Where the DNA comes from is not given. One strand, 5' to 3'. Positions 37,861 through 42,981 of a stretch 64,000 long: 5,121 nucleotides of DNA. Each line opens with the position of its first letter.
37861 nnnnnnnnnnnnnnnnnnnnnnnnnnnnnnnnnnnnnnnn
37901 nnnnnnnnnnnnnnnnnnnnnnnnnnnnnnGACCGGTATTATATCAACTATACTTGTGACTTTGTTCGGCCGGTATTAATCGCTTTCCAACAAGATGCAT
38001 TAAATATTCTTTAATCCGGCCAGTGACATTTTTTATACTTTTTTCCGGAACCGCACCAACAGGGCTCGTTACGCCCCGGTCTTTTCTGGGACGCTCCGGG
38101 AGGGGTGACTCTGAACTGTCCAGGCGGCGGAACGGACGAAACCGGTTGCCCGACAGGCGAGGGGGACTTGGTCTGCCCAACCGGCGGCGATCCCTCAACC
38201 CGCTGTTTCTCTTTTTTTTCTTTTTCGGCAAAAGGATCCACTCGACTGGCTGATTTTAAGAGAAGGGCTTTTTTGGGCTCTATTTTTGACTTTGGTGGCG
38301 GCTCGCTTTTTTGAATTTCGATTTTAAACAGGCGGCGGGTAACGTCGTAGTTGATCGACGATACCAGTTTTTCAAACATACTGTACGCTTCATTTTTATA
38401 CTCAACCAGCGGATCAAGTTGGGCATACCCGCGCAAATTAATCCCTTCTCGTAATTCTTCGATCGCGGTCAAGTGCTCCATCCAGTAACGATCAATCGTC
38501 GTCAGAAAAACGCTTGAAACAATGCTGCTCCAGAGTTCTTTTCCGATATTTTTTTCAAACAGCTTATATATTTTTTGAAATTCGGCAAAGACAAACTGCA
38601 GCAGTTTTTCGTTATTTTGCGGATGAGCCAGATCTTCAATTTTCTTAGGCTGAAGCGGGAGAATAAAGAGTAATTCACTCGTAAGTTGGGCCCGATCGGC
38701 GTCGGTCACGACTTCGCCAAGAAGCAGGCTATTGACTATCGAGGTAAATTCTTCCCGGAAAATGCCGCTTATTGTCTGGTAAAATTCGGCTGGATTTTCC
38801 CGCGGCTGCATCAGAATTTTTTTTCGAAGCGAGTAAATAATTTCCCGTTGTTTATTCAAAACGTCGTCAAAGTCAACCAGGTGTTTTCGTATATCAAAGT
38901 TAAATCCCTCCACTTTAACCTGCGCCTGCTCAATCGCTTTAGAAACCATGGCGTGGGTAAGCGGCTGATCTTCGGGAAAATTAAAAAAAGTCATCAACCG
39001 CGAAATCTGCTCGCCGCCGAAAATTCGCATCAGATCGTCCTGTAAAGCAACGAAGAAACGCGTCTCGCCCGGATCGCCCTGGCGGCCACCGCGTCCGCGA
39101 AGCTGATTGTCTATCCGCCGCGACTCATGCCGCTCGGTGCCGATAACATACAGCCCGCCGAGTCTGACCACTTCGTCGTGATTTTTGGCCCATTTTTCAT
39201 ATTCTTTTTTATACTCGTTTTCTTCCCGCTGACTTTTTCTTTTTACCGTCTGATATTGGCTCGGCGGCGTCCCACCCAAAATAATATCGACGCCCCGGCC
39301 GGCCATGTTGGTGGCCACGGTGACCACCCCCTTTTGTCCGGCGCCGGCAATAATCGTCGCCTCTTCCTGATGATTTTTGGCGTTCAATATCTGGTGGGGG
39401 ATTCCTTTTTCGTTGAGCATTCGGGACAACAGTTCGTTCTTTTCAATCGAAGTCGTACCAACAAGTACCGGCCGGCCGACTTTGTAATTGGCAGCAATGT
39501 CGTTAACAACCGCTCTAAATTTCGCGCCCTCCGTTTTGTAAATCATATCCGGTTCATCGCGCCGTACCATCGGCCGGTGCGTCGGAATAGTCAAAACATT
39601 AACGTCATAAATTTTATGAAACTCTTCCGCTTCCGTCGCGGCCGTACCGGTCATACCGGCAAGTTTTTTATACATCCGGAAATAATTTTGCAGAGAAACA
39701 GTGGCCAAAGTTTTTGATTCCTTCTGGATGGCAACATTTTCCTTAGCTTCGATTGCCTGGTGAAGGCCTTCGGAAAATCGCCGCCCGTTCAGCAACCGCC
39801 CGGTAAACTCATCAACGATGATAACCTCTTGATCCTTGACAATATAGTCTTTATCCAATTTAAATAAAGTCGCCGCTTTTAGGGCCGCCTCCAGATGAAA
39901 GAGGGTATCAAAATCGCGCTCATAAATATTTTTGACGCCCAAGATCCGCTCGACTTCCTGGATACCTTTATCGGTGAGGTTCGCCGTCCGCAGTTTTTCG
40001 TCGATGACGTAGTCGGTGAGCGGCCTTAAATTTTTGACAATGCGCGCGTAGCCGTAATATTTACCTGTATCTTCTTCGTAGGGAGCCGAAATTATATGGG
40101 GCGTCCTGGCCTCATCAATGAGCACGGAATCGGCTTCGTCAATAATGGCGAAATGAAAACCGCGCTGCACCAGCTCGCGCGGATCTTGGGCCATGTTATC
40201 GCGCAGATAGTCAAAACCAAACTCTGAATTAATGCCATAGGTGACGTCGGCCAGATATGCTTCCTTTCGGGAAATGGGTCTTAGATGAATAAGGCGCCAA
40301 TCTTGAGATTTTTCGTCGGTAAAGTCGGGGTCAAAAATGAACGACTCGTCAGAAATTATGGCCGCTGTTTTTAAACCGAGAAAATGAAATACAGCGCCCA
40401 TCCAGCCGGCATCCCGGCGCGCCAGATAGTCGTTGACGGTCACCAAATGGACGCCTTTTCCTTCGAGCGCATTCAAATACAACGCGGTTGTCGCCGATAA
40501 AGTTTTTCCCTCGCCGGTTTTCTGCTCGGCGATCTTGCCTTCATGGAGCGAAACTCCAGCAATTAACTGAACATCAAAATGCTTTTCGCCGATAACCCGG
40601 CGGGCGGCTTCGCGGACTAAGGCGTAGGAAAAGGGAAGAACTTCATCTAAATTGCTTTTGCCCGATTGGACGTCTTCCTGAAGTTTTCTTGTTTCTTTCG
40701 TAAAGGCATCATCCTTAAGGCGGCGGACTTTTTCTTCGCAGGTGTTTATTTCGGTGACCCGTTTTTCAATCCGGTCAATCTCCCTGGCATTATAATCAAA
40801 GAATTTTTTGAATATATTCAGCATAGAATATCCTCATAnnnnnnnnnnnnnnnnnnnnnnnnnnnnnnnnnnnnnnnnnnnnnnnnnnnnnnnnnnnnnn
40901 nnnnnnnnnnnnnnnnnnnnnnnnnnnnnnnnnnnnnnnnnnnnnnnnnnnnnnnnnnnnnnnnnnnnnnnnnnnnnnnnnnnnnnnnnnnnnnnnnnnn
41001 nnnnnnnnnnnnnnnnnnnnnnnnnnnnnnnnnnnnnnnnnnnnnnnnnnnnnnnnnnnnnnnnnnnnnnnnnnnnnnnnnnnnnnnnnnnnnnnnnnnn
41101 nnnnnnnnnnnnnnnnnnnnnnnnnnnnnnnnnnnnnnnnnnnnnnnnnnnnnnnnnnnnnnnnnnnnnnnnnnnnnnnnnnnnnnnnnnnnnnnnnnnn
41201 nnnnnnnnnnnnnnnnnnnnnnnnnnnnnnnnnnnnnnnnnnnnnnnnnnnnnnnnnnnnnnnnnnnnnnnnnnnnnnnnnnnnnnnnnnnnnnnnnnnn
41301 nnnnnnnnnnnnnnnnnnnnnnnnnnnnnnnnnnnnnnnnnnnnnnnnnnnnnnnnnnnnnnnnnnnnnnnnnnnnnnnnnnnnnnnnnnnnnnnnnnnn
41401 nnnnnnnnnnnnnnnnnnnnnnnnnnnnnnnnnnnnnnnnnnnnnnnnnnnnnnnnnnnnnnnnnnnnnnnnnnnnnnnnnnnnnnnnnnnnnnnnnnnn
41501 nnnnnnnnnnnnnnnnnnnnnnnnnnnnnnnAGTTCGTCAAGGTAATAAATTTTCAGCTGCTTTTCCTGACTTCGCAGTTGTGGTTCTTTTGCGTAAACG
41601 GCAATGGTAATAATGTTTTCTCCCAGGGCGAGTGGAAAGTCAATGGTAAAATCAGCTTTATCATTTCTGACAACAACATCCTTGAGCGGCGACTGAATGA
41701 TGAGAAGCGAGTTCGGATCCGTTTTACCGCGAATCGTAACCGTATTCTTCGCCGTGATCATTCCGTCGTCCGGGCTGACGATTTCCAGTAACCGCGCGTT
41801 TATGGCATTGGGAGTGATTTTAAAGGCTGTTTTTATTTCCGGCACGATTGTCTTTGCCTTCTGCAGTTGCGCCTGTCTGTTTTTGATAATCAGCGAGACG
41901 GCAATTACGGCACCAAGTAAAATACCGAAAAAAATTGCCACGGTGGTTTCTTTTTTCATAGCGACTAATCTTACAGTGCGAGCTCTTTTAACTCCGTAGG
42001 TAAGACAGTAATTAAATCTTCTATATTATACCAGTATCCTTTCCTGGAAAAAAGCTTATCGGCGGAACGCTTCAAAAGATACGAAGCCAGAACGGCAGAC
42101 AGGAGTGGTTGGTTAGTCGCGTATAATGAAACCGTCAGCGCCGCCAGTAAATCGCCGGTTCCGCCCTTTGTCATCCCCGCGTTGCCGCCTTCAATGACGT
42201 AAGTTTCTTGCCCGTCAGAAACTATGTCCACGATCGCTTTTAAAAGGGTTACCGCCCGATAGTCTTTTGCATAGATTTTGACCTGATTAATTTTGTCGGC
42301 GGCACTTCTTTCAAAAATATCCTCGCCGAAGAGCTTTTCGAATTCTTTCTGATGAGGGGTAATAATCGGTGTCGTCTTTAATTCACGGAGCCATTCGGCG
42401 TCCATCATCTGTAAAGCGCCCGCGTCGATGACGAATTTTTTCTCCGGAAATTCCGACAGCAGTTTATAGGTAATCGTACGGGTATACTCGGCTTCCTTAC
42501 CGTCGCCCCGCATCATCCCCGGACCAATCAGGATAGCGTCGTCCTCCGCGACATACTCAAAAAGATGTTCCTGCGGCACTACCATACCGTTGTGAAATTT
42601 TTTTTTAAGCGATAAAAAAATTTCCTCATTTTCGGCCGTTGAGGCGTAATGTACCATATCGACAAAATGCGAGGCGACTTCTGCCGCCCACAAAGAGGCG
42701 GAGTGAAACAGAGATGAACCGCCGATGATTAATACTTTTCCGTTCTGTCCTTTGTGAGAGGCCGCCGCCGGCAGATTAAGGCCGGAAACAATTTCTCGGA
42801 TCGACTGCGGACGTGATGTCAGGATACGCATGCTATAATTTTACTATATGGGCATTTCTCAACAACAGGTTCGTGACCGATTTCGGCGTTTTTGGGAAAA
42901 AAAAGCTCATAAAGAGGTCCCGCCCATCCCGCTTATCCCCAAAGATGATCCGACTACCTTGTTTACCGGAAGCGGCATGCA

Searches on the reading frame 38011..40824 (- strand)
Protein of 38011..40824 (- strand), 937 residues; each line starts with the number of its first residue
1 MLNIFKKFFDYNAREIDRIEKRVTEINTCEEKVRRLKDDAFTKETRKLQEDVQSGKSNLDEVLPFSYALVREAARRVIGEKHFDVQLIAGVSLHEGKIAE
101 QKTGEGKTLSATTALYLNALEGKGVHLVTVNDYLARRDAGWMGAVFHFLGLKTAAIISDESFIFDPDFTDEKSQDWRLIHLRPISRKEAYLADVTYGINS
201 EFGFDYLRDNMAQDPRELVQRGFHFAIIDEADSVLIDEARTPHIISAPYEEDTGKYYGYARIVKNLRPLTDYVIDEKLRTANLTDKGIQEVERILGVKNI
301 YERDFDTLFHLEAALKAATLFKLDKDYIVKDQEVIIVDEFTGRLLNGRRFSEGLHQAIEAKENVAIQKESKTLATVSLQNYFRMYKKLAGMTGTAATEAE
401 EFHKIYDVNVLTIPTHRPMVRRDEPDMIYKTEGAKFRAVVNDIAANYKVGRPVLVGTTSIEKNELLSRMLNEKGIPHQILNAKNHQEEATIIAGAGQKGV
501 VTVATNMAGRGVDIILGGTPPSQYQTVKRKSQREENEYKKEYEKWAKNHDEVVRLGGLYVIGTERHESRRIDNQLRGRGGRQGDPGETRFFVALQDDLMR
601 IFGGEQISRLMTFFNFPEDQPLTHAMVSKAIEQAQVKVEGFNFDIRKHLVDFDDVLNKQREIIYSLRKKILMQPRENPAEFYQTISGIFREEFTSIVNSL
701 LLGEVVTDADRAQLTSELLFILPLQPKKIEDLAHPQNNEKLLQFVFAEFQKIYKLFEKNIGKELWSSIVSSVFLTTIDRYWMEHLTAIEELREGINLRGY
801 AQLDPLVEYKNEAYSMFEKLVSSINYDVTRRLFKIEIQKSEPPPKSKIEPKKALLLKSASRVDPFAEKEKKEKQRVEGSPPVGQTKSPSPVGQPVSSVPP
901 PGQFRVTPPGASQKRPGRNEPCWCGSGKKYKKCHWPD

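Call 67: search_protein_families(library=pfam, proteins=[window:38011-40824:-], max_evalue=0.0001)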
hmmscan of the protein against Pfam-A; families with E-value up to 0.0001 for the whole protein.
window:38011-40824:- (937 aa): 5 families
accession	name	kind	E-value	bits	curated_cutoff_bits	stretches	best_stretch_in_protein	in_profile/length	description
PF07517.20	SecA_DEAD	-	1.4e-111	372.8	24.6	1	6-403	2-290/290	SecA DEAD-like domain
PF21090.3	P-loop_SecA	-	3e-87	291.9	27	1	418-619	1-205/205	SecA P-loop domain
PF07516.18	SecA_SW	-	9.4e-55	186.2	26.7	1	621-835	1-199/200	SecA Wing and Scaffold domain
PF01043.26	SecA_PP_bind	-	3.6e-36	124.5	23.5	1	253-359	3-110/110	SecA preprotein cross-linking domain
PF02810.21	SEC-C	-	2.7e-10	40.3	20.4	1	918-936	1-19/19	SEC-C motif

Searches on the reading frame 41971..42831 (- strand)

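Call 67: search_protein_families(library=pfam, proteins=[window:41971-42831:-], max_evalue=0.0001)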
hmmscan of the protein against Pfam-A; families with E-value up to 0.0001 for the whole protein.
window:41971-42831:- (286 aa): 2 families
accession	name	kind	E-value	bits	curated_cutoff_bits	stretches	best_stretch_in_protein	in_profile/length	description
PF01256.23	Carb_kinase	-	2.6e-31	109.4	27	1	33-277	1-240/242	NAD(P)H-hydrate dehydratase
PF02110.20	HK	-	3.9e-08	33.4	27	1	176-259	136-220/247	Hydroxyethylthiazole kinase family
